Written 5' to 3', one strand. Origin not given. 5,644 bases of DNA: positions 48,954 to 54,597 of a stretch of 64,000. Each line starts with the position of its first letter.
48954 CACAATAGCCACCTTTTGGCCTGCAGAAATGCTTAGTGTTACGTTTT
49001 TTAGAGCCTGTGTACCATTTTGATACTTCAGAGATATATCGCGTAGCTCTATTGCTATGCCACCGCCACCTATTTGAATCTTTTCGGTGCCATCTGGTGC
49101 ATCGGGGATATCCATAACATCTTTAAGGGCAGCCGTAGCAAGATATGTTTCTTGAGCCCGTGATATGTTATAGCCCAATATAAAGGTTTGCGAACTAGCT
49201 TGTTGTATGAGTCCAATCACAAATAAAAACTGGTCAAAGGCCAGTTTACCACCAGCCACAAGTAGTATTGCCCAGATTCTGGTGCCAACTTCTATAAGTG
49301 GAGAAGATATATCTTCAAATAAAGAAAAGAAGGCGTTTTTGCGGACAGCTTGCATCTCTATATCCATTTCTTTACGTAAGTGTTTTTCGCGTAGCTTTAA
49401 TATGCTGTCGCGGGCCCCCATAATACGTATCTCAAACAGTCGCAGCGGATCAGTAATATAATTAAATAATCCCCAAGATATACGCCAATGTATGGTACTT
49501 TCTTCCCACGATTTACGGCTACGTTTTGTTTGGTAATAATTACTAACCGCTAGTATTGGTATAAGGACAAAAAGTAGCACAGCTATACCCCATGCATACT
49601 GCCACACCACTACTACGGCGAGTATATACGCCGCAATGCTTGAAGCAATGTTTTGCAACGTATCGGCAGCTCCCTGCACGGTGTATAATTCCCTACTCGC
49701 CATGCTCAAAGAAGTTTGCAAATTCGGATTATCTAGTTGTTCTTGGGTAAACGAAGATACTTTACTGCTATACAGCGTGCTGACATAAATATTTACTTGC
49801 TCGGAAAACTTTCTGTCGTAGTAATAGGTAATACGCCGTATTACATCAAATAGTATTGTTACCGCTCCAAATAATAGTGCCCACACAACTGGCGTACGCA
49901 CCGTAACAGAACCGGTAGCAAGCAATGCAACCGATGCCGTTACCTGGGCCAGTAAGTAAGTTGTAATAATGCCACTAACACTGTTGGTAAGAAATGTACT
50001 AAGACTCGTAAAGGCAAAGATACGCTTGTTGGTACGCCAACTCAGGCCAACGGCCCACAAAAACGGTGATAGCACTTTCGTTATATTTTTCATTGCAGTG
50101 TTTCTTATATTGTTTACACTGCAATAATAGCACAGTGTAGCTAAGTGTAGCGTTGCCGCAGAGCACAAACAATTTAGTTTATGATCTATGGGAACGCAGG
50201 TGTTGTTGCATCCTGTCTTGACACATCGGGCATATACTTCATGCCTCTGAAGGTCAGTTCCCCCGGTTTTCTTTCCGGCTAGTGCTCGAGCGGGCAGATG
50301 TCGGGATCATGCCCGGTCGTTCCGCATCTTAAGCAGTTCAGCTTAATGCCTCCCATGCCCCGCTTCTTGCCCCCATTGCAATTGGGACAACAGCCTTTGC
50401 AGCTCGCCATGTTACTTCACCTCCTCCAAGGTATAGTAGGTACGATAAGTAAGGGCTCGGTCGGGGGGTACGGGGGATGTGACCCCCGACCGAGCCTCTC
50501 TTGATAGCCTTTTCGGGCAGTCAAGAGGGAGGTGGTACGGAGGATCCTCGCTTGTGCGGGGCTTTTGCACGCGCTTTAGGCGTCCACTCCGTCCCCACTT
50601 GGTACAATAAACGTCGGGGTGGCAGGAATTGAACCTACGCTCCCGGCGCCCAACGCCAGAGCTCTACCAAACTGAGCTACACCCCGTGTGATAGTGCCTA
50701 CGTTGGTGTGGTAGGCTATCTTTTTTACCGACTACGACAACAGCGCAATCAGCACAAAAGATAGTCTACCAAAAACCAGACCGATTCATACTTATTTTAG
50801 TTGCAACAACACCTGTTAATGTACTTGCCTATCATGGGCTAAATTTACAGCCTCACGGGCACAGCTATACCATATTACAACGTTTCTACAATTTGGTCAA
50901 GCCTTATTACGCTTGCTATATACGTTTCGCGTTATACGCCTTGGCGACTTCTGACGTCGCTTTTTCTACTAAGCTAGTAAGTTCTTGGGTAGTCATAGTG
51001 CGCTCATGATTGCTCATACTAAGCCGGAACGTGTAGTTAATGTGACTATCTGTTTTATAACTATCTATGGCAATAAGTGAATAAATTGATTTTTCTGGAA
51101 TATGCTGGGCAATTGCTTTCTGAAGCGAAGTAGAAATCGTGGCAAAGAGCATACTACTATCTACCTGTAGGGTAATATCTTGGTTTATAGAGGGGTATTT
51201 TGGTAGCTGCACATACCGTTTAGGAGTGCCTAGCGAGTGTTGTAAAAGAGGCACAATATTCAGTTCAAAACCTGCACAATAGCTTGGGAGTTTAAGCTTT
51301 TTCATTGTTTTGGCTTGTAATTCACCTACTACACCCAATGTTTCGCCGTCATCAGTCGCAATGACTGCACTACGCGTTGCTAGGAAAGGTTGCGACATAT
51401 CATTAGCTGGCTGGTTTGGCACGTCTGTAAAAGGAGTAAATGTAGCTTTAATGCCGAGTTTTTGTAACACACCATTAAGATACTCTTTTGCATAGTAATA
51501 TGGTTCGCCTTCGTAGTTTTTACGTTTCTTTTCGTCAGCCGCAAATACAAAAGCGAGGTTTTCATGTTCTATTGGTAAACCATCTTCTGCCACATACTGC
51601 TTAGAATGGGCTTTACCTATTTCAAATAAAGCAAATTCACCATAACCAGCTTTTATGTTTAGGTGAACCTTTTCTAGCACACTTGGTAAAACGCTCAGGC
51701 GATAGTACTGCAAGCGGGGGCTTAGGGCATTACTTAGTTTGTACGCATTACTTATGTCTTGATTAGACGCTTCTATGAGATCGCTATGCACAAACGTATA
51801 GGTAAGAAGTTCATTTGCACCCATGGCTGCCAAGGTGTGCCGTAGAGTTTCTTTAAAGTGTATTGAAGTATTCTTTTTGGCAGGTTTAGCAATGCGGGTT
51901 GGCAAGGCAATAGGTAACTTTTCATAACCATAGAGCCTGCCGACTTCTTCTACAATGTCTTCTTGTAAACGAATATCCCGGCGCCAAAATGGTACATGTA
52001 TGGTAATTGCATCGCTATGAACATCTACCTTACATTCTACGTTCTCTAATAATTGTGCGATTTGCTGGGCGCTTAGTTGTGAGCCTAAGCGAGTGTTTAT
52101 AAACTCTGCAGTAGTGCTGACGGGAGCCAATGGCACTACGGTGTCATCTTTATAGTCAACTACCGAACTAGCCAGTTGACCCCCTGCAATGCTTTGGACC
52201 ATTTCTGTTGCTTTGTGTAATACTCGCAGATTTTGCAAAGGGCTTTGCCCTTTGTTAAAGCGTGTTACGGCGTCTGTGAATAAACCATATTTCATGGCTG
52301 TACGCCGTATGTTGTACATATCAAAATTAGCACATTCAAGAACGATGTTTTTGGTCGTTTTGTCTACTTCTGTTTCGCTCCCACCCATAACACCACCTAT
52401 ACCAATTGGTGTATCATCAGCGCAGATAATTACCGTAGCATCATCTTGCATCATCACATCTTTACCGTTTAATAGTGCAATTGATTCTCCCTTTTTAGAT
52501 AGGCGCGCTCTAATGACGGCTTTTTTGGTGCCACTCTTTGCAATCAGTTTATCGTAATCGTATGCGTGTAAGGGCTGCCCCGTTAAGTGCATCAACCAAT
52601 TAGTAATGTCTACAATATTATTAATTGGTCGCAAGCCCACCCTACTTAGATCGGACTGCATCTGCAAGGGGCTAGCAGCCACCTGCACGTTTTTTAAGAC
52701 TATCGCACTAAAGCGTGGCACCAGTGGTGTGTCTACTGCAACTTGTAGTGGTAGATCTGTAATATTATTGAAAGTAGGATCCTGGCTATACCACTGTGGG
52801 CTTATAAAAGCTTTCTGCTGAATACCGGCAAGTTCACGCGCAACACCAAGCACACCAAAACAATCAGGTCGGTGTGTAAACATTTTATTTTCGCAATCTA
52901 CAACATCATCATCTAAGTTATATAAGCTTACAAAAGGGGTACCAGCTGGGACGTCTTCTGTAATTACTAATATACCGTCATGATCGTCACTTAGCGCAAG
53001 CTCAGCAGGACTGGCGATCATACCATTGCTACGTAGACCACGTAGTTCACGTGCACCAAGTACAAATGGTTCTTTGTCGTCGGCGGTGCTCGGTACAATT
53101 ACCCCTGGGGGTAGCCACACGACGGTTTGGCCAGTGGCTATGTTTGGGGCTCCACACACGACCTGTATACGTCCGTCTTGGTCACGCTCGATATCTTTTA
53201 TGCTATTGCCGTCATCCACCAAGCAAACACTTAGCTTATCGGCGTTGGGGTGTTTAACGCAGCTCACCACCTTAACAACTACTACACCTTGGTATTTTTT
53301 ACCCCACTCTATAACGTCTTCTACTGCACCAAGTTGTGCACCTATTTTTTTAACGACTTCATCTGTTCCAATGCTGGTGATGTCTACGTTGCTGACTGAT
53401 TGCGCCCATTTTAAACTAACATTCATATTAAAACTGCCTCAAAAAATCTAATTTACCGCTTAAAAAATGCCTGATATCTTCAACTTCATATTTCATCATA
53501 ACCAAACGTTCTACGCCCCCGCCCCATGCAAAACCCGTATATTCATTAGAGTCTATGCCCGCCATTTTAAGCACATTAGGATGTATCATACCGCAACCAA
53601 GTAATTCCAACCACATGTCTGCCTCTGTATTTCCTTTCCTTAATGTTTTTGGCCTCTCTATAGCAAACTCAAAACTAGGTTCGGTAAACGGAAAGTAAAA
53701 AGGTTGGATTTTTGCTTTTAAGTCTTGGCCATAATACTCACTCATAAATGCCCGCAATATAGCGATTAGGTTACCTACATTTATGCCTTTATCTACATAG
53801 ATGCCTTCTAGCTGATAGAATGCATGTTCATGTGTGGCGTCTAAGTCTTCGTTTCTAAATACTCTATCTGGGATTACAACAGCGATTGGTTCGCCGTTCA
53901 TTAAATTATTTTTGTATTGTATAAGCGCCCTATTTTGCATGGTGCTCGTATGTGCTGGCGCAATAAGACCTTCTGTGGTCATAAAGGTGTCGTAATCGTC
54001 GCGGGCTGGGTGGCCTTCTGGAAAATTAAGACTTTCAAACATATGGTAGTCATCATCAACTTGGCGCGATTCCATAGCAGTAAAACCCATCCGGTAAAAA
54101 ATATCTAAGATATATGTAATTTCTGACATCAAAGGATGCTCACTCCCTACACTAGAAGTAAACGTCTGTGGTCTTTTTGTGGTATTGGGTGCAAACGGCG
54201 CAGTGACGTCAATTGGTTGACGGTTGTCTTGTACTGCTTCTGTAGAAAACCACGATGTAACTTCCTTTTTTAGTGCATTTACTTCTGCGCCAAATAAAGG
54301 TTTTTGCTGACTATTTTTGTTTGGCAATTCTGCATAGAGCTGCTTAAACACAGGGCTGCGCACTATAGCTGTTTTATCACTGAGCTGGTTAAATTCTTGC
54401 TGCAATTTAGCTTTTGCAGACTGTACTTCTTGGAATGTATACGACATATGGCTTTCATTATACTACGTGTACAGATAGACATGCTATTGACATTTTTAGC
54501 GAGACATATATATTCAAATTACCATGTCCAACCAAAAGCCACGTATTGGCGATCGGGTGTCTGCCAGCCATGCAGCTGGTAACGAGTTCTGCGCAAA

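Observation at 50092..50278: Three-way-junction-like fold and a start-codon-sequestering hairpin in the leader of the ABC exporter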

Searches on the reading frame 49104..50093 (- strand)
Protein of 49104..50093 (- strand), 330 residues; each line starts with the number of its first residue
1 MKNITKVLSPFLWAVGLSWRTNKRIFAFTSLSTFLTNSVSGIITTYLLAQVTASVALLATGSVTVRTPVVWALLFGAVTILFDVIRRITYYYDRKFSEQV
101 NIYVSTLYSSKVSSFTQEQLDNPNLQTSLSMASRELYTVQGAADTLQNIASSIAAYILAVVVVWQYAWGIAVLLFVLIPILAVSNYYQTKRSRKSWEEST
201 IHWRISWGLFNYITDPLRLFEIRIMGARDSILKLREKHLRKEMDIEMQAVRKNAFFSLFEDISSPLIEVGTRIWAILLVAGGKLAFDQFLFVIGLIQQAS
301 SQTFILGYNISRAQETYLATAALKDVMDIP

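Call 20: find_homologous_proteins(query=window:49104-50093:-, max_evalue=1e-10)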
Query window:49104-50093:- (330 aa): 4 proteins with E <= 1e-10 among 4347 candidates.
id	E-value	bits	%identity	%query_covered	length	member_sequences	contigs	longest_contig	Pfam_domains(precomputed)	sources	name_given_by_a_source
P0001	1.7e-121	424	100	61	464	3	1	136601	PF00005.34,PF02463.26,PF13304.13,PF00664.29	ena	-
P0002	2.9e-106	374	68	75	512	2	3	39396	PF00005.34,PF02463.26,PF13304.13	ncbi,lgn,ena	-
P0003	1.7e-44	171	100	27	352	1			PF00005.34,PF02463.26,PF13304.13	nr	nr:ABC transporter ATP-binding protein [Candidatus Saccharibacteria bacterium]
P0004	1.1e-13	70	79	16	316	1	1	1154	PF00005.34,PF02463.26,PF13304.13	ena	-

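Call 21: find_encoding_contigs(protein=P0002, flank=3000)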
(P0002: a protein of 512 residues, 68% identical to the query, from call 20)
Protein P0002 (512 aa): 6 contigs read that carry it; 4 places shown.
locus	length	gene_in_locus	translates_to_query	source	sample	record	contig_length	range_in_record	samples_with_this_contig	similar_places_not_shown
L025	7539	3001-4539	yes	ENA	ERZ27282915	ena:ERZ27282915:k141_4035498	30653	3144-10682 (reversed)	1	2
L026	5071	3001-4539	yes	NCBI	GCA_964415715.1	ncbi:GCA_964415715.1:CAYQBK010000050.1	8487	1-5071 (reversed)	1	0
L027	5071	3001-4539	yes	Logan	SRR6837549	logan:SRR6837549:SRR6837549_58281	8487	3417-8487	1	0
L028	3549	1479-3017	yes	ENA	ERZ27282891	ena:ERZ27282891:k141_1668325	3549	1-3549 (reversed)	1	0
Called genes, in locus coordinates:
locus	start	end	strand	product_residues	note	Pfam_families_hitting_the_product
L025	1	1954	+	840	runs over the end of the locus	PF01588:tRNA_bind, PF03483:B3_4, PF03484:B5, PF17759:tRNA_synthFbeta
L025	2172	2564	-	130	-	-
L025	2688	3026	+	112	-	-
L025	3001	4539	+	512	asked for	PF00005:ABC_tran, PF02463:SMC_N, PF13304:AAA_21 (faint)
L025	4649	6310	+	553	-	PF00664:ABC_membrane, PF02463:SMC_N, PF00005:ABC_tran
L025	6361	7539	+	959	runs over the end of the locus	PF00873:ACR_tran, PF03176:MMPL (weak), PF00873:ACR_tran, PF02355:SecD_SecF_C (weak), PF03176:MMPL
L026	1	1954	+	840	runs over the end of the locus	PF01588:tRNA_bind, PF03483:B3_4, PF03484:B5, PF17759:tRNA_synthFbeta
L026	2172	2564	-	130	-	-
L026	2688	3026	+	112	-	-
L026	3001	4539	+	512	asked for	PF00005:ABC_tran, PF02463:SMC_N, PF13304:AAA_21 (faint)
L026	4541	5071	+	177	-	?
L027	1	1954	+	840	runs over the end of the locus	PF01588:tRNA_bind, PF03483:B3_4, PF03484:B5, PF17759:tRNA_synthFbeta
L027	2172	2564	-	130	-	-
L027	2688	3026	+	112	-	-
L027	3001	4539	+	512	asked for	PF00005:ABC_tran, PF02463:SMC_N, PF13304:AAA_21 (faint)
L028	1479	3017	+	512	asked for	PF00005:ABC_tran, PF02463:SMC_N, PF13304:AAA_21 (faint)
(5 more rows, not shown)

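Call 22: find_encoding_contigs(protein=P0004, flank=3000)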
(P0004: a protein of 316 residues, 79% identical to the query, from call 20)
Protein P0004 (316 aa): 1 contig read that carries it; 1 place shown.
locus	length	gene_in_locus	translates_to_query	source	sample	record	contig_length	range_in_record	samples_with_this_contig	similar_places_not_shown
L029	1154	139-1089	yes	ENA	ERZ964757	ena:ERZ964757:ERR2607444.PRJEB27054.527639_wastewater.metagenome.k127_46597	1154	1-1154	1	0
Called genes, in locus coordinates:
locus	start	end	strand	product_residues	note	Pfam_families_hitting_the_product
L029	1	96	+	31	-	?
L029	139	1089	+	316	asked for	PF00005:ABC_tran, PF13304:AAA_21 (faint), PF02463:SMC_N (weak)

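Call 33: find_homologous_proteins(query=A2, max_evalue=0.001)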
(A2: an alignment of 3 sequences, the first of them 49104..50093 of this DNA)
Query A2 (3 sequences) (330 aa, profile of the alignment): 3 proteins with E <= 0.001 among 8000 candidates.
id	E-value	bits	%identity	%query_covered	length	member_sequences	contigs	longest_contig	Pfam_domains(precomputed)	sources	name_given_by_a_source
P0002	5.3e-124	432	68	75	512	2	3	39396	PF00005.34,PF02463.26,PF13304.13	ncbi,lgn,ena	-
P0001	2.7e-114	400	100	61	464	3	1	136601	PF00005.34,PF02463.26,PF13304.13,PF00664.29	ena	-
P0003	2.6e-43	167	100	27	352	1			PF00005.34,PF02463.26,PF13304.13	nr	nr:ABC transporter ATP-binding protein [Candidatus Saccharibacteria bacterium]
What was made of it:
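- Tried and rejected: Protein searches with the transmembrane half of ABC1 found almost nothing (calls 20, 33), probably because gene callers truncated the N-terminus.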

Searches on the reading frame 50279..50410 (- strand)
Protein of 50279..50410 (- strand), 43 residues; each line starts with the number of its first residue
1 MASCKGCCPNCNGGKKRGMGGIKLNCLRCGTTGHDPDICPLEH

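Call 7: search_protein_families(library=pfam, proteins=[window:50279-50410:-])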
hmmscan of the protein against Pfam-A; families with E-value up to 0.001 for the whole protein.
window:50279-50410:- (43 aa): 0 families

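Call 84: search_protein_families(library=pfam, max_evalue=0.5, proteins=[window:50282-50410:-])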
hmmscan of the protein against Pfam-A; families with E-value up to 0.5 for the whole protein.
seq(43 aa): 0 families
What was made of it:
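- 50279..50410 (-): Micro-ORF of 43 aa (7 Cys + 1 His) with a strong SD, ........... It is a real small zinc-ribbon-type protein gene and the upstream neighbour of the element. No Pfam family matches (calls 7, 84).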

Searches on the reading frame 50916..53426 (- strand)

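Call 7: search_protein_families(library=pfam, proteins=[window:50916-53426:-])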
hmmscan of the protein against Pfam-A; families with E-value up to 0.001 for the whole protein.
window:50916-53426:- (836 aa): 5 families
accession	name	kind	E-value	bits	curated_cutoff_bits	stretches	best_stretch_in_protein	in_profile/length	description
PF03483.22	B3_4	-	7.8e-52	175.8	29.3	1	236-415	2-174/174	B3/4 domain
PF17759.6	tRNA_synthFbeta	-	8.3e-35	120.6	22.4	1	505-724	2-214/214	Phenylalanyl tRNA synthetase beta chain CLM domain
PF03484.21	B5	-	2.6e-18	66.4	28.6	1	437-501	2-67/67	tRNA synthetase B5 domain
PF01588.26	tRNA_bind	-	3.8e-15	56.2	27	1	48-163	1-95/96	Putative tRNA binding domain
PF03147.19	FDX-ACB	-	1.6e-08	35.3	31.1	1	742-834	1-92/94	Ferredoxin-fold anticodon binding domain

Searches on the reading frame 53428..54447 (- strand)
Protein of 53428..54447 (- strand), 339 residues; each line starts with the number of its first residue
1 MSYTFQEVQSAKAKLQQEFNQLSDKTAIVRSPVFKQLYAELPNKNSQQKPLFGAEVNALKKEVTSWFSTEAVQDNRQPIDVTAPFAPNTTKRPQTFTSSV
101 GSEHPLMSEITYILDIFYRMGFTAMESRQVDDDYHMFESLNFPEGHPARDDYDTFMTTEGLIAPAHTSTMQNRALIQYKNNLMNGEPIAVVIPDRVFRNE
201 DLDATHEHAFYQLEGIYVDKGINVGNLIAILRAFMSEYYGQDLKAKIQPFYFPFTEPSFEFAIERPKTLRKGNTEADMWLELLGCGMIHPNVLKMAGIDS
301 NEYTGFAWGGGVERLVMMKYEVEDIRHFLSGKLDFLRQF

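Call 7: search_protein_families(library=pfam, proteins=[window:53428-54447:-])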
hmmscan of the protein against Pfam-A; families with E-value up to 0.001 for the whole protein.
window:53428-54447:- (339 aa): 2 families
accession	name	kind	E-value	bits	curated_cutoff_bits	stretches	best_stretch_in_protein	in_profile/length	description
PF01409.25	tRNA-synt_2d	-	1.6e-75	254.2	19.8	1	99-339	12-246/246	tRNA synthetases class II core domain (F)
PF00152.25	tRNA-synt_2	-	0.00051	19.7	25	0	175-241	79-143/308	tRNA synthetases class II (D, K and N)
